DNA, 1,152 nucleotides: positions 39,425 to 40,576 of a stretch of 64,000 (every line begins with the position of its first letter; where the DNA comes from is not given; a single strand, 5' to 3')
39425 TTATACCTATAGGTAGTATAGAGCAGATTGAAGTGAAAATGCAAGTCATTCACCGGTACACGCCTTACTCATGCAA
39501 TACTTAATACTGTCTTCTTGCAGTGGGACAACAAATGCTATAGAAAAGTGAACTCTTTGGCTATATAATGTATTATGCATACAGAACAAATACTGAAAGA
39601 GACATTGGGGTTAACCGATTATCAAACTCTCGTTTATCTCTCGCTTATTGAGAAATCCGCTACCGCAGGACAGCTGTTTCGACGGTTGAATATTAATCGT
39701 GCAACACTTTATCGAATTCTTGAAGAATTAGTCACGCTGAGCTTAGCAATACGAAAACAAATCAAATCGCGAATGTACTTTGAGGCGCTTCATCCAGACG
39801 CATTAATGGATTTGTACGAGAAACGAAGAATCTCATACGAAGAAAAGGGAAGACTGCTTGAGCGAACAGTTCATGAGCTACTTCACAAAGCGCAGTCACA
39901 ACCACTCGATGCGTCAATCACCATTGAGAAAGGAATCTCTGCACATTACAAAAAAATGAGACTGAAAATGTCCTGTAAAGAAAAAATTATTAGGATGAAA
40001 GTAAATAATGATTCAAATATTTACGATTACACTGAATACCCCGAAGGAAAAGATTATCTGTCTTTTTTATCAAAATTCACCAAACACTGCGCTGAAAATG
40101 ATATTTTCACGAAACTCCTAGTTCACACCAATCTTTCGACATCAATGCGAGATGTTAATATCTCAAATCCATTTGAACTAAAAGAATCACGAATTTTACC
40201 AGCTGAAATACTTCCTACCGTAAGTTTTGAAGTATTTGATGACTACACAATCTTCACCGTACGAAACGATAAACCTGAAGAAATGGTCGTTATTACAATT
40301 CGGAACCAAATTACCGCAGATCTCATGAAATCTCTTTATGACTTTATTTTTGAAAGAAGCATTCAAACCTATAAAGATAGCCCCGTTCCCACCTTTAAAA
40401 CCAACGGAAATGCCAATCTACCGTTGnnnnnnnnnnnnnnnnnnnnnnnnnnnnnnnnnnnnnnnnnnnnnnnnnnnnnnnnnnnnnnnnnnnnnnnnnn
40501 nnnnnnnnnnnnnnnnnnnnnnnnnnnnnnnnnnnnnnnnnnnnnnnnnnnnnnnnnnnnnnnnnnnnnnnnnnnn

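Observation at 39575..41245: TrmB-type winged-helix regulator fused in-frame to a full aldo/keto reductase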

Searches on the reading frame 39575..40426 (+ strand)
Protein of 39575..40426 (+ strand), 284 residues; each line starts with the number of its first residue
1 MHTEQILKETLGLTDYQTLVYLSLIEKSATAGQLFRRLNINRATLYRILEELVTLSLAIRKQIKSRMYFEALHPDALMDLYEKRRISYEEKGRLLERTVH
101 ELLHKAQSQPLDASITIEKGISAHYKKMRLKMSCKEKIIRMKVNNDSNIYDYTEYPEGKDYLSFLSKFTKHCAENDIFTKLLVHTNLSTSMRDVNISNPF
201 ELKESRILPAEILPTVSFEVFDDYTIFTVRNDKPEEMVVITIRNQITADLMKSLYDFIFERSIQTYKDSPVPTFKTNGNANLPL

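Call 20: search_protein_representatives(protein=window:39575-40426:+)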
Query: 284 residues. Proteins with E-value up to 0.001 (for the whole library): 551; up to 1e-10: 40; up to 1e-30: 2. The best 150 are listed.
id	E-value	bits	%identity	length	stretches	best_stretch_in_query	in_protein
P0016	1.8e-84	299.6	50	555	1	8-283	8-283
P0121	4.2e-71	255.7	60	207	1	1-206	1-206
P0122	5.9e-27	111.1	29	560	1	10-279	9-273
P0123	4.0e-25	105.1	31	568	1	7-277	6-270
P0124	9.3e-25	103.9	37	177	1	4-170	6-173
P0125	3.1e-24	102.2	32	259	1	7-262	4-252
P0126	2.7e-22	95.8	30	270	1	6-266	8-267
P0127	1.2e-21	93.7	30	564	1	7-276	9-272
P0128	1.7e-21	93.2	28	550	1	6-283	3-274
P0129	2.0e-21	93.0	31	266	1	10-261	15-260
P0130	6.0e-20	88.1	27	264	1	10-263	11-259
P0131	6.2e-20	88.1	29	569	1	8-280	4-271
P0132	1.3e-19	87.0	29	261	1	8-262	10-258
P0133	2.1e-19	86.3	30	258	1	5-262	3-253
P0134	2.4e-19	86.1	29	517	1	42-275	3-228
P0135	7.0e-19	84.6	29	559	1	10-272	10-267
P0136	4.6e-18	81.9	28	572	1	12-282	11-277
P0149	1.3e-12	64.1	26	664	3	5-268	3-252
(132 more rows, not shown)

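Call 21: search_protein_families(library=pfam, proteins=[P0122, P0123, P0127, P0128, P0131, P0135, P0136, P0125, P0126, P0149], max_evalue=0.001)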
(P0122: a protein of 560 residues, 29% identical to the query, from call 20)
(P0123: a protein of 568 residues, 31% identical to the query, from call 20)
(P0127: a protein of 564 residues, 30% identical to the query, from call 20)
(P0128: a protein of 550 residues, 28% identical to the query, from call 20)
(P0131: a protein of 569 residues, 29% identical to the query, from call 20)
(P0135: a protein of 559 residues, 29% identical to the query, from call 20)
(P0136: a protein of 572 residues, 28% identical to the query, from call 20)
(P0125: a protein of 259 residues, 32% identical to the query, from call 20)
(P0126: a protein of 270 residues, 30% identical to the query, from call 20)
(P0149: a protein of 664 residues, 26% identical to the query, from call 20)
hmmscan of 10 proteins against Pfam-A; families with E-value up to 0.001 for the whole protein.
P0122 (560 aa): 2 families
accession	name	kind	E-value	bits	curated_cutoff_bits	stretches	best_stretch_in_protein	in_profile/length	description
PF00248.27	Aldo_ket_red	-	1.4e-49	169.2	24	1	296-555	5-289/291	Aldo/keto reductase family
PF01978.25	TrmB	-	3e-09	37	25.6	1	7-75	1-68/68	Sugar-specific transcriptional regulator TrmB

P0123 (568 aa): 5 families
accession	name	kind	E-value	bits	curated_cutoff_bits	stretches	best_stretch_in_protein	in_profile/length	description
PF00248.27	Aldo_ket_red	-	3.4e-48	164.6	24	1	278-542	2-288/291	Aldo/keto reductase family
PF01978.25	TrmB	-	5.4e-13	49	25.6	1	6-73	1-67/68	Sugar-specific transcriptional regulator TrmB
PF01047.28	MarR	-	1.1e-05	25.7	24.6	1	25-62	15-52/59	MarR family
PF09339.16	HTH_IclR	-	0.00018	21.7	22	1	25-60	14-51/52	IclR helix-turn-helix domain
PF12802.13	MarR_2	-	0.00062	20.3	27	0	16-61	7-54/61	MarR family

P0127 (564 aa): 5 families
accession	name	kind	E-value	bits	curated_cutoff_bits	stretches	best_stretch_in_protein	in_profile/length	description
PF00248.27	Aldo_ket_red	-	4.9e-51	174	24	1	280-538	2-288/291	Aldo/keto reductase family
PF01978.25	TrmB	-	2.3e-09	37.4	25.6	1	9-66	1-58/68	Sugar-specific transcriptional regulator TrmB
PF12802.13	MarR_2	-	5.7e-06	26.8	27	1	13-61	2-51/61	MarR family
PF09339.16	HTH_IclR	-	4.1e-05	23.7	22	1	28-61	16-49/52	IclR helix-turn-helix domain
PF01047.28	MarR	-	0.00022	21.5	24.6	1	14-60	1-47/59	MarR family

P0128 (550 aa): 6 families
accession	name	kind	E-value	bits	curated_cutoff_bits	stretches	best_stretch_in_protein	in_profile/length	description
PF00248.27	Aldo_ket_red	-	5.2e-49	167.3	24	1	276-545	2-288/291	Aldo/keto reductase family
PF01978.25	TrmB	-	1.1e-12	48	25.6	1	4-72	1-68/68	Sugar-specific transcriptional regulator TrmB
PF05043.19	Mga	-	9.1e-05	23.4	21.1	0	2-52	7-57/87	Mga helix-turn-helix domain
PF01022.26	HTH_5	-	0.0002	21.6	22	1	19-56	9-46/47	Bacterial regulatory protein, arsR family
PF12802.13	MarR_2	-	0.00035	21.1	27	0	21-59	15-54/61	MarR family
PF09339.16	HTH_IclR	-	0.00052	20.2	22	0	29-57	22-50/52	IclR helix-turn-helix domain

P0131 (569 aa): 9 families
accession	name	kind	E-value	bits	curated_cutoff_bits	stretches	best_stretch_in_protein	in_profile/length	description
PF00248.27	Aldo_ket_red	-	7.5e-50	170.1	24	1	276-541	2-288/291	Aldo/keto reductase family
PF01978.25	TrmB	-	1.1e-10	41.7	25.6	1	6-71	3-67/68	Sugar-specific transcriptional regulator TrmB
PF12802.13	MarR_2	-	9.4e-07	29.3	27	1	9-59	3-54/61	MarR family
PF13412.12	HTH_24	-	6e-06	26.2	21.9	1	11-55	3-47/48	Winged helix-turn-helix DNA-binding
PF13730.12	HTH_36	-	0.00011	22.4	25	0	28-55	28-55/55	Helix-turn-helix domain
PF13551.12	HTH_29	-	0.00021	21.7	28.1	0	26-62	13-51/64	Winged helix-turn helix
PF01047.28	MarR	-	0.00076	19.8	24.6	0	26-57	18-49/59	MarR family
PF08279.18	HTH_11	-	0.00087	19.6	25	0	15-63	4-53/55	HTH domain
PF09339.16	HTH_IclR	-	0.00087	19.5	22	0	18-55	9-48/52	IclR helix-turn-helix domain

P0135 (559 aa): 2 families
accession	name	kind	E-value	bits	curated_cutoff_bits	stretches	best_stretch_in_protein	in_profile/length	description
PF00248.27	Aldo_ket_red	-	4.5e-33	115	24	1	293-556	4-288/291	Aldo/keto reductase family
PF01978.25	TrmB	-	4.6e-08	33.2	25.6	1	8-63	1-56/68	Sugar-specific transcriptional regulator TrmB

P0136 (572 aa): 2 families
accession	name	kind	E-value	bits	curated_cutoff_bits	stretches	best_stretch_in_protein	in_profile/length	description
PF00248.27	Aldo_ket_red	-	1.2e-43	149.7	24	1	286-557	8-289/291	Aldo/keto reductase family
PF01978.25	TrmB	-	1.2e-08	35.1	25.6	1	9-75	3-67/68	Sugar-specific transcriptional regulator TrmB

P0125 (259 aa): 1 family
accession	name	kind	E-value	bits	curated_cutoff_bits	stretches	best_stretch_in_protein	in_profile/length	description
PF01978.25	TrmB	-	5.8e-14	52.1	25.6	1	5-73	1-68/68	Sugar-specific transcriptional regulator TrmB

P0126 (270 aa): 4 families
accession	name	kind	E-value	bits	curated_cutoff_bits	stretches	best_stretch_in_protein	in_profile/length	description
PF01978.25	TrmB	-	3.1e-12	46.6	25.6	1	9-60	1-52/68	Sugar-specific transcriptional regulator TrmB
PF12802.13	MarR_2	-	7.2e-05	23.3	27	1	13-62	2-52/61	MarR family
PF09339.16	HTH_IclR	-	0.0001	22.4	22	1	25-61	11-49/52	IclR helix-turn-helix domain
PF13463.12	HTH_27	-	0.00023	21.8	22.2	1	15-68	2-56/68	Winged helix DNA-binding domain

P0149 (664 aa): 1 family
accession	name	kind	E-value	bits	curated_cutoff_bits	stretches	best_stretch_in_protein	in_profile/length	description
PF01978.25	TrmB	-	3.4e-15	56.1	25.6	1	6-73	1-67/68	Sugar-specific transcriptional regulator TrmB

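Call 27: search_solved_structures(query=A2, max_evalue=1, show_alignments=2)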
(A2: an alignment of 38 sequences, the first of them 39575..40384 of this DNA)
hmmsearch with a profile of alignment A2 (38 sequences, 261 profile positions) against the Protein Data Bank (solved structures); distinct sequences matched with E-value up to 1: 44.
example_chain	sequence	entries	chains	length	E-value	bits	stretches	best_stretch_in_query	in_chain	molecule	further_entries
5bpd_A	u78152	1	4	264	1.2e-08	37.9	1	6-257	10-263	TrmBL2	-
5box_A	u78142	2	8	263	1.3e-08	37.7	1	6-257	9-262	Putative HTH-type transcriptional regulator TrmBL2 | TrmBL2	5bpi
5bqt_A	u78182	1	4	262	2.1e-08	37.1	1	6-257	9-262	Putative HTH-type transcriptional regulator TrmBL2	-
3qph_A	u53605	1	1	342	3.7e-06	29.7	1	3-96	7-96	TrmB, a global transcription regulator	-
4mnu_A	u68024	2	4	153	4.3e-05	26.2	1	5-69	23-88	SlyA-like transcription regulator | MarR family transcriptional regulator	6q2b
3r0a_A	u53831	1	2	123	0.00038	23.1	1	7-64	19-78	Putative transcriptional regulator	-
4kmf_A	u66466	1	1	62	0.0051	19.4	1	13-63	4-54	Interferon-inducible and double-stranded-dependent eIF-2kinase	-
2rvc_A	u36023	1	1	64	0.0055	19.3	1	13-63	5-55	Interferon-inducible and double-stranded-dependent eIF-2kinase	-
4ija_A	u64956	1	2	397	0.009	18.6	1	14-68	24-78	XylR protein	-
3tgn_A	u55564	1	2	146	0.01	18.4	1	9-66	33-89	Adc operon repressor AdcR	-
4lb5_A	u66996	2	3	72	0.011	18.3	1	15-65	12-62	Protein kinase containing Z-DNA binding domains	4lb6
5j6x_A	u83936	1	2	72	0.011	18.3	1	15-65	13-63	Z-DNA binding protein kinase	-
8qdh_A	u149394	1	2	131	0.016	17.8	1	37-110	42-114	Transcriptional regulator, PadR-like family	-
4y66_B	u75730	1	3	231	0.017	17.7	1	39-170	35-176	Putative tbpip family protein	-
4wu0_A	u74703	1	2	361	0.02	17.4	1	98-245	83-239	Similar to yteR (Bacilus subtilis)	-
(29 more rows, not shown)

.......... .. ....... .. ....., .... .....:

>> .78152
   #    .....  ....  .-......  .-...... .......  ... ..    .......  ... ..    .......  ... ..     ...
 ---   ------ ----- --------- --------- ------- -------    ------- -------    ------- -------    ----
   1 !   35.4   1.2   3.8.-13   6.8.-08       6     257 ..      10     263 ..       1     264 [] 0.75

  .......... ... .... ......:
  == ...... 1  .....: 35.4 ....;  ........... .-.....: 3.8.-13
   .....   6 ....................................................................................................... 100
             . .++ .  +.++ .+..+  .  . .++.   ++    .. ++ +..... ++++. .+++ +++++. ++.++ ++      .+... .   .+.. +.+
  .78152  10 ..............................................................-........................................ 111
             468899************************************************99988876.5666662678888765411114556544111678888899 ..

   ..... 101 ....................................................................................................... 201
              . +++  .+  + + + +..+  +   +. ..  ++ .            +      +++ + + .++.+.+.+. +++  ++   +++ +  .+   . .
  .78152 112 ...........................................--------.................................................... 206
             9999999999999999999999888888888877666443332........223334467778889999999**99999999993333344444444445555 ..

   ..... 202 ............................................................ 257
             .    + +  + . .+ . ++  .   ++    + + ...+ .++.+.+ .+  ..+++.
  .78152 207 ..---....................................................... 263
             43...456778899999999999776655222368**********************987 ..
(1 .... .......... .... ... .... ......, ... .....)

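Call 28: search_protein_families(library=pfam, alignment_id=A2, max_evalue=0.01)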
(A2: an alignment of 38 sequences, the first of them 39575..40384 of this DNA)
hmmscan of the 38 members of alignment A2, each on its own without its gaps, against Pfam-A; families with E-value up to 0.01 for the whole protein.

A. member 1, window:39575-40384:+ (270 aa): 3 families
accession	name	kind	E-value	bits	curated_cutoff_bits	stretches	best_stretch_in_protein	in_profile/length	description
PF01978.25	TrmB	-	9.6e-10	38.6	25.6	1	7-74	1-67/68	Sugar-specific transcriptional regulator TrmB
PF13730.12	HTH_36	-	0.0025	18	25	1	12-57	2-54/55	Helix-turn-helix domain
PF02796.21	HTH_7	-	0.0051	17.4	23.8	0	24-51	17-44/45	Helix-turn-helix domain of resolvase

B. families by the number of members that match (of 38 scanned): 34 families (the first 25 are shown)
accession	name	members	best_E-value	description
PF01978.25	TrmB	38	4.8e-16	Sugar-specific transcriptional regulator TrmB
PF12802.13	MarR_2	25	1.7e-08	MarR family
PF09339.16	HTH_IclR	19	1.7e-05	IclR helix-turn-helix domain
PF01047.28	MarR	12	1.4e-05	MarR family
PF13730.12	HTH_36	8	1.2e-05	Helix-turn-helix domain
PF08279.18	HTH_11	8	0.00013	HTH domain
PF13463.12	HTH_27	6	9.4e-06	Winged helix DNA-binding domain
PF13412.12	HTH_24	5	1.1e-05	Winged helix-turn-helix DNA-binding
PF12840.13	HTH_20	5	4.4e-05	Helix-turn-helix domain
PF21984.2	DnaD_N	5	0.00014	DnaD N-terminal domain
PF02796.21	HTH_7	5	0.00078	Helix-turn-helix domain of resolvase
PF25213.1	HVO_A0261_N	4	9.5e-06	HVO_A0261 N-terminal domain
PF13551.12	HTH_29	4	0.00021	Winged helix-turn helix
PF13384.12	HTH_23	1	0.00031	Homeodomain-like domain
PF03965.22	Penicillinase_R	1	0.00031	Penicillinase repressor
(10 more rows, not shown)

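Call 36: predict_structure(alignment_id=A2)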
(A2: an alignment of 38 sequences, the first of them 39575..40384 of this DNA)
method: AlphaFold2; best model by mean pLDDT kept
length: 270 residues; sequences in the alignment: 38
mean_pLDDT: 90.6   pTM: 0.59
mean pLDDT of the five models: 90.6, 89.7, 88.9, 88.6, 87.7
residues with pLDDT >= 90: 201; 70-90: 56; 50-70: 11; < 50: 2
segments of 3 or more residues with pLDDT < 50: none
pLDDT, mean of each block of 10 residues (from residue 1): 88 96 96 94 96 97 96 95 94 91 73 87 95 95 85 87 93 96 84 85 90 89 96 90 95 95 67
secondary structure, 60 per line:
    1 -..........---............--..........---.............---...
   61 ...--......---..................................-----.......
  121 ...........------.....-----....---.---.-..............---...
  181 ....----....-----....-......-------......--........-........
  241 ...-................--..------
elements in order: H2-11 H15-26 H31-38 H42-54 E58-63 E66-71 H75-108 E114-119 H120-131 E138-142 H148-151 H161-174 E178-184 H189-192 E203-208 E216-221 E224-231 E233-243 H245-260

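Call 37: find_homologous_proteins(query=A2, max_evalue=0.00001)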
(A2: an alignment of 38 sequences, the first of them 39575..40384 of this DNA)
Query A2 (38 sequences) (270 aa, profile of the alignment): 218 proteins with E <= 0.00001 among 5652 candidates; the best 120 are listed.
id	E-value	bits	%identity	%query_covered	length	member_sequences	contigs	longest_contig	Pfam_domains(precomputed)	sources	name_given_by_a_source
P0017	4.3e-75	271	56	100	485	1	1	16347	PF01978.26,PF00248.28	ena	-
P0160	2.7e-57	212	25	95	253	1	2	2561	PF01978.26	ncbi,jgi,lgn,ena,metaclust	metaclust:\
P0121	2.1e-52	196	60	76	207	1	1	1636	PF01978.26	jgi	jgi:sugar-specific transcriptional regulator TrmB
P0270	4.4e-51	192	22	96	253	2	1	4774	PF01978.26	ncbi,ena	-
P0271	6.5e-48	181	22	95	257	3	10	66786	PF01978.26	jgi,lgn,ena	jgi:sugar-specific transcriptional regulator TrmB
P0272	5.0e-47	179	26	99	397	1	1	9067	PF01978.26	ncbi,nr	ncbi:Sugar-specific transcriptional regulator TrmB [Candidatus Burarchaeum australiense]|nr:Sugar-sp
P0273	6.0e-47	178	22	93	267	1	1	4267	PF01978.26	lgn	-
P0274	9.0e-47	178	21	93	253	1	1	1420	PF01978.26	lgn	-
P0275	3.2e-46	176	22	93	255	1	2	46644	PF01978.26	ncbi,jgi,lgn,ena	-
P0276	6.9e-46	175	24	98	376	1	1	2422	PF01978.26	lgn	-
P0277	8.6e-46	174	21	93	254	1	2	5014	PF01978.26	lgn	-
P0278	1.2e-45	174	22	93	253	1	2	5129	PF01978.26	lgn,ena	-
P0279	1.5e-45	174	21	94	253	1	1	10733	PF01978.26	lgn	-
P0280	1.0e-43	168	21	93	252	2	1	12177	PF01978.26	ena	-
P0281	1.5e-43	167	19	93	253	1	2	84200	PF01978.26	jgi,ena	-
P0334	3.7e-33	133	32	27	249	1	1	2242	PF01978.26,PF11495.15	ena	-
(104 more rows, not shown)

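Call 40: fold_search(model_id=the predicted structure, library=pdb)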
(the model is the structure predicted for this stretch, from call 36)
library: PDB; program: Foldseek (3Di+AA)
matches with E <= 10: 1269; with E <= 0.001: 31
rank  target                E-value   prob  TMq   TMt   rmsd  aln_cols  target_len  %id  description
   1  5bpi_D                1.1e-13  1.00  0.44  0.46  10.8       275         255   15  Structure of TrmBL2, an archaeal chromatin protein, shows a novel mode of DNA binding. (released 2015-09-02)
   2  5bpd_C                2.1e-13  1.00  0.45  0.46  10.8       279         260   14  Structure of TrmBL2, an archaeal chromatin protein, shows a novel mode of DNA binding. (released 2015-09-02)
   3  5bpd_D                6.3e-13  1.00  0.43  0.45  10.5       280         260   15  Structure of TrmBL2, an archaeal chromatin protein, shows a novel mode of DNA binding. (released 2015-09-02)
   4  5bpi_C                1.4e-12  1.00  0.43  0.44  11.1       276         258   14  Structure of TrmBL2, an archaeal chromatin protein, shows a novel mode of DNA binding. (released 2015-09-02)
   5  5box_A                6.5e-12  1.00  0.39  0.40  12.4       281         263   14  Structure of TrmBL2, an archaeal chromatin protein, shows a novel mode of DNA binding. (released 2015-09-02)
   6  5bqt_A                7.8e-12  1.00  0.40  0.41  11.9       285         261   14  Structure of TrmBL2, an archaeal chromatin protein, shows a novel mode of DNA binding. (released 2015-09-02)
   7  5bpd_B                1.9e-11  1.00  0.37  0.38  12.2       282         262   13  Structure of TrmBL2, an archaeal chromatin protein, shows a novel mode of DNA binding. (released 2015-09-02)
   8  5bqt_B                1.1e-10  1.00  0.37  0.40  11.4       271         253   15  Structure of TrmBL2, an archaeal chromatin protein, shows a novel mode of DNA binding. (released 2015-09-02)
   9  6ehi_A                1.3e-06  1.00  0.42  0.68   4.4       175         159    8  NucT from Helicobacter pylori (released 2018-01-17)
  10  6ehi_D                2.3e-06  1.00  0.43  0.69   3.9       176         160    9  NucT from Helicobacter pylori (released 2018-01-17)
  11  4urj_C                4.9e-06  1.00  0.41  0.62   4.9       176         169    8  Crystal structure of human BJ-TSA-9 (released 2014-10-01)
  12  6ehi_B                7.1e-06  1.00  0.41  0.66   4.5       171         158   10  NucT from Helicobacter pylori (released 2018-01-17)
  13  7e0m_B                1.6e-05  1.00  0.42  0.31   5.5       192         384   11  Crystal structure of phospholipase D (released 2021-12-22)
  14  4urj_A                3.0e-05  1.00  0.42  0.63   5.2       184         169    9  Crystal structure of human BJ-TSA-9 (released 2014-10-01)
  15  8v5t_A                4.8e-05  1.00  0.41  0.28   6.2       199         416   10  Crystal structure of Alzheimers disease phospholipase D3 (released 2024-10-09)
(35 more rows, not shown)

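Call 64: list_cluster_members(proteins=[P0122, P0123, P0127, P0128, P0131, P0134, P0135, P0136, P0125, P0126])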
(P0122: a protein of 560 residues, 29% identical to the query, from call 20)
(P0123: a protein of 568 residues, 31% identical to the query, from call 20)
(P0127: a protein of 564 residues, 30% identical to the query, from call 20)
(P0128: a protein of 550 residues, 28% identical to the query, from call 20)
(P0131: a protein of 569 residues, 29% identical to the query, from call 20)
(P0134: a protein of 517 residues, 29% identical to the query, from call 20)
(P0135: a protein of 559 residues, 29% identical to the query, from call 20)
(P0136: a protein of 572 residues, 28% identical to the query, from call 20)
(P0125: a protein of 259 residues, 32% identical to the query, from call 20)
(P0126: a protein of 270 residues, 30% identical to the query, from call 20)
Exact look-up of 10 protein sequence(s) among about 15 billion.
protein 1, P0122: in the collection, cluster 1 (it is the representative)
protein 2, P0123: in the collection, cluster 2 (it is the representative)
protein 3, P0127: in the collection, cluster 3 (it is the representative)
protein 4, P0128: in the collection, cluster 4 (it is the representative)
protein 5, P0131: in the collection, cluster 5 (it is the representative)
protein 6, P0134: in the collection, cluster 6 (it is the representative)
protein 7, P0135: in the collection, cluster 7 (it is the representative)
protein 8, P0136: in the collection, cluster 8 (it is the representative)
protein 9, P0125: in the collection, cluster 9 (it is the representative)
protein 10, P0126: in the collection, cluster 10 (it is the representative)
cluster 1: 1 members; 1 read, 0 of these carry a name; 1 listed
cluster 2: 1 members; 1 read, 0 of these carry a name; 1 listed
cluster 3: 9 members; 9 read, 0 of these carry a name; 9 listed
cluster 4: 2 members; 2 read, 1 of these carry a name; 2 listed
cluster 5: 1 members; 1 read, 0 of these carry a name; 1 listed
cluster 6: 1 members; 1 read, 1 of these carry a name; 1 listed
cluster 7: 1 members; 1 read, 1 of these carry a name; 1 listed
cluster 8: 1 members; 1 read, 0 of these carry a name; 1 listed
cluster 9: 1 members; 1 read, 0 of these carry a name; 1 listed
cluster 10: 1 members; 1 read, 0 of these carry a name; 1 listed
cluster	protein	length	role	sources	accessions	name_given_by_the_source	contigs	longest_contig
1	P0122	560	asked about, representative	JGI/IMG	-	-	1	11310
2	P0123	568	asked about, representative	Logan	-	-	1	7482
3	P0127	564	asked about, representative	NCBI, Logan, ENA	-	-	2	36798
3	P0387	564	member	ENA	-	-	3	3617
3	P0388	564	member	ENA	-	-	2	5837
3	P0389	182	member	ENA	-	-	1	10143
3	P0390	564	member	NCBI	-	-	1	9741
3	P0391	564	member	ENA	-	-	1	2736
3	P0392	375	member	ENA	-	-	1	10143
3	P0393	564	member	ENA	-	-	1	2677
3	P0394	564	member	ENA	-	-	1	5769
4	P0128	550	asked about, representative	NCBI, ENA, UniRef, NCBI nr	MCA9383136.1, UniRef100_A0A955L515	aldo/keto reductase [Candidatus Dojkabacteria bacterium] | Aldo/keto reductase n=1 Tax=Candidatus Dojkabacteria bacterium TaxID=2099670 ...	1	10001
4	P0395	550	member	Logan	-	-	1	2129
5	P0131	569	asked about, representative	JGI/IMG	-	-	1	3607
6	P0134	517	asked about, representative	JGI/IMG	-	diketogulonate reductase-like aldo/keto reductase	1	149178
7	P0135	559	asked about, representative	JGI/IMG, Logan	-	diketogulonate reductase-like aldo/keto reductase/sugar-specific transcriptional ...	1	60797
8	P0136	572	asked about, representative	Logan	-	-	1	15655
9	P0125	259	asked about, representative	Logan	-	-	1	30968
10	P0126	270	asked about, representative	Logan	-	-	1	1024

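Call 65: find_encoding_contigs(protein=P0128, flank=5000, max_places=1)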
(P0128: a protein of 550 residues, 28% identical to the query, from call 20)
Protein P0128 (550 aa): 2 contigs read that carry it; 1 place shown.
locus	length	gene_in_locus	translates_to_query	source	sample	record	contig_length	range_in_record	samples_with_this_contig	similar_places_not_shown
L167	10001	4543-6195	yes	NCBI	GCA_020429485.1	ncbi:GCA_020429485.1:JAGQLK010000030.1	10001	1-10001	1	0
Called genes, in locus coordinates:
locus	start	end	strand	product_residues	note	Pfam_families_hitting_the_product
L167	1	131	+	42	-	PF00633:HHH (faint), PF12836:HHH_3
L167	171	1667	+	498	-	PF13567:DUF4131, PF03772:Competence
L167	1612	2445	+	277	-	PF00753:Lactamase_B, PF12706:Lactamase_B_2 (weak)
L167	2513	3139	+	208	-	PF02223:Thymidylate_kin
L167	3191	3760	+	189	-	PF00334:NDK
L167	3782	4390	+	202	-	PF00334:NDK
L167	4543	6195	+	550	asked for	PF01978:TrmB, PF00248:Aldo_ket_red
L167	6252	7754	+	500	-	PF13384:HTH_23 (faint)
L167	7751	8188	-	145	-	PF00583:Acetyltransf_1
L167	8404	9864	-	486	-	PF08308:PEGA (faint)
